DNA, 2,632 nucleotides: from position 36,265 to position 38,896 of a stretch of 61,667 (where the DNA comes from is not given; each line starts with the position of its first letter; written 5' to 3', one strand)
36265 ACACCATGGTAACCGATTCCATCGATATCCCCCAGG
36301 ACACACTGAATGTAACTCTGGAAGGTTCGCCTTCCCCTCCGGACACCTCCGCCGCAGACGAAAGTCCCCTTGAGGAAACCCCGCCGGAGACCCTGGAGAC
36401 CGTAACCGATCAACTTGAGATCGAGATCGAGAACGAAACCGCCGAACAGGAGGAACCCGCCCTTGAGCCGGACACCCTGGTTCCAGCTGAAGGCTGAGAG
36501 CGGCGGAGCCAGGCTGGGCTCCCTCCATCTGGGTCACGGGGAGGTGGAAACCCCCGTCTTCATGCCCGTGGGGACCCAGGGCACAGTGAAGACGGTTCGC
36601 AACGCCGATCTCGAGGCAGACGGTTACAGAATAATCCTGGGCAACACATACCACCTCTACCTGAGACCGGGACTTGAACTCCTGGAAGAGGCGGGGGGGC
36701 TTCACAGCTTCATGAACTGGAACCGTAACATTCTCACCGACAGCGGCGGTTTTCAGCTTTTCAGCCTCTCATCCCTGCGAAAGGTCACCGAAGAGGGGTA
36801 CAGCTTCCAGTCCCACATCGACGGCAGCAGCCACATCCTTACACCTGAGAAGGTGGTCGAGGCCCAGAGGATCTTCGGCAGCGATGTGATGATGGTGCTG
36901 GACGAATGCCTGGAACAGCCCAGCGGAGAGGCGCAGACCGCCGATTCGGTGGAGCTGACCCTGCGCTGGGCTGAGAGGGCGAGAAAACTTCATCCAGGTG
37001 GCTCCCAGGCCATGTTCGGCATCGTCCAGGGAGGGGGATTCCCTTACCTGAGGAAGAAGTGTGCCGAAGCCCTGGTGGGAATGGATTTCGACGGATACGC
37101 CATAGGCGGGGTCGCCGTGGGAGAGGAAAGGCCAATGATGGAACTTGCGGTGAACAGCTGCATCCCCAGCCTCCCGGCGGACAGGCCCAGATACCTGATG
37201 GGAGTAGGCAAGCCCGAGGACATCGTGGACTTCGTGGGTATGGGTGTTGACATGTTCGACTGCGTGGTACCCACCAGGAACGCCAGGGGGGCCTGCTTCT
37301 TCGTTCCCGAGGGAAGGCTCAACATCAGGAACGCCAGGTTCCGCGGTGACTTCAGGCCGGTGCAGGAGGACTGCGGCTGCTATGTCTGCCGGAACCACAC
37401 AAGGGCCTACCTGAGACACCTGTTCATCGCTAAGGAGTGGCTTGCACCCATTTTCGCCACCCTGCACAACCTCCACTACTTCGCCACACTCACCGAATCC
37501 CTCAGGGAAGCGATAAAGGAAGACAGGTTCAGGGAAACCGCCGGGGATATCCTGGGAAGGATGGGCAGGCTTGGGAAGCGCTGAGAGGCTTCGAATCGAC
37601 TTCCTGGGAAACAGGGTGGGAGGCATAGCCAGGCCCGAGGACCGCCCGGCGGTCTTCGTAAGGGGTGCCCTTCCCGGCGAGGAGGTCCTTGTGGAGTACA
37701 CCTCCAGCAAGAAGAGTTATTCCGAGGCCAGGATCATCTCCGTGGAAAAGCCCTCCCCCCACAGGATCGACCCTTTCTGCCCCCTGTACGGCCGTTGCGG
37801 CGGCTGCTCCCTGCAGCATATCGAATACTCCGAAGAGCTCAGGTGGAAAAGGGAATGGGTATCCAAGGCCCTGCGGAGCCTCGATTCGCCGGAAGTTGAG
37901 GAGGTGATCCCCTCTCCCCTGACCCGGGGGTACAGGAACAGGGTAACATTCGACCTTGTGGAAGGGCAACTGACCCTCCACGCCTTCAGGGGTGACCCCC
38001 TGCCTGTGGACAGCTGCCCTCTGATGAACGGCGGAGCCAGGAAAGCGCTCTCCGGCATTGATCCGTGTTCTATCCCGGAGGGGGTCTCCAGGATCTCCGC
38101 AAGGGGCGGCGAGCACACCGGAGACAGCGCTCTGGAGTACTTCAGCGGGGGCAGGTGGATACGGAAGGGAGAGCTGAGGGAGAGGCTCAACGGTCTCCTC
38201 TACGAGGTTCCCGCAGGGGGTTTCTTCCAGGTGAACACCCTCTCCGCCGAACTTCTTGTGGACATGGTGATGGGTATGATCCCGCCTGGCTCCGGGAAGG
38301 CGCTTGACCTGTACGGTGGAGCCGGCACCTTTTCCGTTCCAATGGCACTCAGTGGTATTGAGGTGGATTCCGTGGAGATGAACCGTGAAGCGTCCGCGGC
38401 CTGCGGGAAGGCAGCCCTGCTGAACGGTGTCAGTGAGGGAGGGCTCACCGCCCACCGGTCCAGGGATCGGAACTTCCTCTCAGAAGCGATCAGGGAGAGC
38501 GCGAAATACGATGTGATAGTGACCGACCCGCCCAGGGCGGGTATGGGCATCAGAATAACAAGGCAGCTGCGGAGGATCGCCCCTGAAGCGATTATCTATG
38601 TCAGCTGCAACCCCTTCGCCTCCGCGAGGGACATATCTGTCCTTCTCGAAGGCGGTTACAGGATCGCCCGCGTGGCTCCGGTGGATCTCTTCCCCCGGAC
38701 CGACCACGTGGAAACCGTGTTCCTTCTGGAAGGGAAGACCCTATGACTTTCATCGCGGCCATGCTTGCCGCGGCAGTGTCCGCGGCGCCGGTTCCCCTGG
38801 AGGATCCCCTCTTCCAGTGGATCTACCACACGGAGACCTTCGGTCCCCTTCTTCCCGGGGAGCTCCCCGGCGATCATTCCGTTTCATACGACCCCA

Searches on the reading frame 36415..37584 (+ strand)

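Call 23: search_protein_families(library=ncbifam, proteins=[window:36415-37584:+], max_evalue=1e-8)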
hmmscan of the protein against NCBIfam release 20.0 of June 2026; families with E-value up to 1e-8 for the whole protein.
window:36415-37584:+ (389 aa): 3 families
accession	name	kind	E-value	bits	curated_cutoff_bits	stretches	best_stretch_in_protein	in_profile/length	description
TIGR00430.1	Q_tRNA_tgt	equivalog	1.2e-144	481.9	306.75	1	23-384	1-364/368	tRNA guanosine(34) transglycosylase Tgt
TIGR00449.1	tgt_general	superfamily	3.4e-140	467.1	47.6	1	23-383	1-362/367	tRNA-guanine transglycosylase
TIGR00432.2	arcsn_tRNA_tgt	equivalog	1.5e-43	148.9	350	2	130-374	90-325/441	tRNA guanosine(15) transglycosylase TgtA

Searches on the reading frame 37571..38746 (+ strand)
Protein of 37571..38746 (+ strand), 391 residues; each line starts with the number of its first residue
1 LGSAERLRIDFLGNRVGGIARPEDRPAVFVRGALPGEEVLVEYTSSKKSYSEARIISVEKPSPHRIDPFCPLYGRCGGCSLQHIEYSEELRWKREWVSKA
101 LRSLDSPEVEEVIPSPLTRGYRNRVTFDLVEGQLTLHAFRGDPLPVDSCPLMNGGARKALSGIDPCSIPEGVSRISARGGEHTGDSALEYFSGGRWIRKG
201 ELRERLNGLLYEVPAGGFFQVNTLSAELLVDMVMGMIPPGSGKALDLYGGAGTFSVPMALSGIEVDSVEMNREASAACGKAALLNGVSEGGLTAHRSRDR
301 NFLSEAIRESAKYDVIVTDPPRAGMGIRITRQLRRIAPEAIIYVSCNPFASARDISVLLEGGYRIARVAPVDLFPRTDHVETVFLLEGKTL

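Call 23: search_protein_families(library=ncbifam, proteins=[window:37571-38746:+], max_evalue=1e-8)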
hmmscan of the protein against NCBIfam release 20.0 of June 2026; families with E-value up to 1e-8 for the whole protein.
window:37571-38746:+ (391 aa): 7 families
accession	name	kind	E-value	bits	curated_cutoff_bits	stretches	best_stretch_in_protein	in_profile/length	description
TIGR00479.1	rumA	equivalog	4.5e-65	220.2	183.55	2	201-381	253-432/432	23S rRNA (uracil(1939)-C(5))-methyltransferase RlmD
NF009639.0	PRK13168.1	equivalog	6e-58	196.8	458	2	208-387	267-444/446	23S rRNA (uracil(1939)-C(5))-methyltransferase RlmD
NF002910.0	PRK03522.2-3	equivalog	5e-30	104.8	558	1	202-387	195-381/383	23S rRNA (uracil(747)-C(5))-methyltransferase RlmC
TIGR02085.1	meth_trns_rumB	equivalog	3.4e-24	85.5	429.5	1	201-387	193-373/374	23S rRNA (uracil(747)-C(5))-methyltransferase RlmC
NF002909.0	PRK03522.2-1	equivalog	4.2e-23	82.1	553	1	200-387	191-372/374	23S rRNA (uracil(747)-C(5))-methyltransferase RlmC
TIGR02143.1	trmA_only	equivalog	1.2e-17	64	334.65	1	209-387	165-350/352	tRNA (uridine(54)-C5)-methyltransferase TrmA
NF002913.0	PRK03522.2-6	equivalog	8.5e-10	38.5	537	0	313-386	267-338/342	23S rRNA (uracil(747)-C(5))-methyltransferase RlmC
